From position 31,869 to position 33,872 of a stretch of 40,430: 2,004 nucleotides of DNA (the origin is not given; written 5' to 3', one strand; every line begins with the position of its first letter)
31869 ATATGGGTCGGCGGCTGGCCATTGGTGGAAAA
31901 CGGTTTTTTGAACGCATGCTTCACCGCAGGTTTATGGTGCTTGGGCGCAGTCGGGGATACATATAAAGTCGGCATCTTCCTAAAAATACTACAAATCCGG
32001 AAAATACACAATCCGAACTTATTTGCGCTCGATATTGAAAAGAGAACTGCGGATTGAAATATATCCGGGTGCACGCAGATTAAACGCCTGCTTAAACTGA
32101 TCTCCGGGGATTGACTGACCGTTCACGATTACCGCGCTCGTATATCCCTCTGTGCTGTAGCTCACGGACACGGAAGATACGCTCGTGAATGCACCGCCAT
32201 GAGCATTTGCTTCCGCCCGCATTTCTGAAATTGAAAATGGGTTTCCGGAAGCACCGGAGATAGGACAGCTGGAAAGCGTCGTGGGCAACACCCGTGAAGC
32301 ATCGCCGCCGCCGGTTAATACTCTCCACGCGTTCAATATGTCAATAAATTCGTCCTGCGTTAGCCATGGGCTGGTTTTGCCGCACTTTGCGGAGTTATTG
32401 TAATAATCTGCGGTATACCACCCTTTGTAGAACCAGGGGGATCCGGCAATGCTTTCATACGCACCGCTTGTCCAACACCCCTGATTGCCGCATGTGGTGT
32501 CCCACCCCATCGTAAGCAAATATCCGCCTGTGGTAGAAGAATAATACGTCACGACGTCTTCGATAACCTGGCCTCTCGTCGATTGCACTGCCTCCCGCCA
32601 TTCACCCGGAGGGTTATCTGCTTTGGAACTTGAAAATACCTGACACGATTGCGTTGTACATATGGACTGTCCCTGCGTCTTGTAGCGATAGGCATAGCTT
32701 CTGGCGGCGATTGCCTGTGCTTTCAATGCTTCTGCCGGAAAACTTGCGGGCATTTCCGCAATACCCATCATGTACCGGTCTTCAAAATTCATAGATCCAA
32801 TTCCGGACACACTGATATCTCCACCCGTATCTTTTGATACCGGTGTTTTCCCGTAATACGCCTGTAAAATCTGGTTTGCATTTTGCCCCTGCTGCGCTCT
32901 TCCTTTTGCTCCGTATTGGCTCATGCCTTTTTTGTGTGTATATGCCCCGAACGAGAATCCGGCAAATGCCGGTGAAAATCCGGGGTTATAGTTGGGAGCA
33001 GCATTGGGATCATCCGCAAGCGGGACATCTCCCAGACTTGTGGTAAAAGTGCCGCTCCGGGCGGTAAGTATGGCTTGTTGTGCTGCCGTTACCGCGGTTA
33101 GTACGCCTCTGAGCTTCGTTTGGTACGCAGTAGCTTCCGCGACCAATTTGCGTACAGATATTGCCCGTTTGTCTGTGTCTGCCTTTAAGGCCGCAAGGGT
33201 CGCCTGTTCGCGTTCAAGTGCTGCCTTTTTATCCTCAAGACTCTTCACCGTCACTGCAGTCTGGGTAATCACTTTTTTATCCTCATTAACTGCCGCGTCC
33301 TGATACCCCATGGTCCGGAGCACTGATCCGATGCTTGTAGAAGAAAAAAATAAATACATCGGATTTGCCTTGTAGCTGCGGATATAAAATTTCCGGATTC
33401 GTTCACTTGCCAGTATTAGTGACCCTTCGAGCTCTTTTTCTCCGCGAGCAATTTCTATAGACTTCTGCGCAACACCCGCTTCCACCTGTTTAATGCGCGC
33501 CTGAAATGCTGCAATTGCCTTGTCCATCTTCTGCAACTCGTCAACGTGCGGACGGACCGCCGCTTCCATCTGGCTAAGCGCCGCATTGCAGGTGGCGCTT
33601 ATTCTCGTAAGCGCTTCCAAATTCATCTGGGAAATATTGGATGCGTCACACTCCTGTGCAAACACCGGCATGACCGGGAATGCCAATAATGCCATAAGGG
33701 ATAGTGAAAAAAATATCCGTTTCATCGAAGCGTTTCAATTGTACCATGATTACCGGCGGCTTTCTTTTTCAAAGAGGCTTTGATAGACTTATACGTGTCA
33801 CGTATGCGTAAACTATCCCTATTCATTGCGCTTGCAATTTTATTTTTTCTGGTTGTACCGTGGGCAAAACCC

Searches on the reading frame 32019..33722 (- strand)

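Call 84: search_protein_families(library=pfam, proteins=[window:32019-33722:-], max_evalue=0.001)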
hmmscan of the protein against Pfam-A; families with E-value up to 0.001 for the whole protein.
window:32019-33722:- (567 aa): 1 family
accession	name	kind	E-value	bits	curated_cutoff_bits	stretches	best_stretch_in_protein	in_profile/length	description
PF08486.15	SpoIID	-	1.1e-18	68.1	23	1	317-387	16-95/97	Stage II sporulation protein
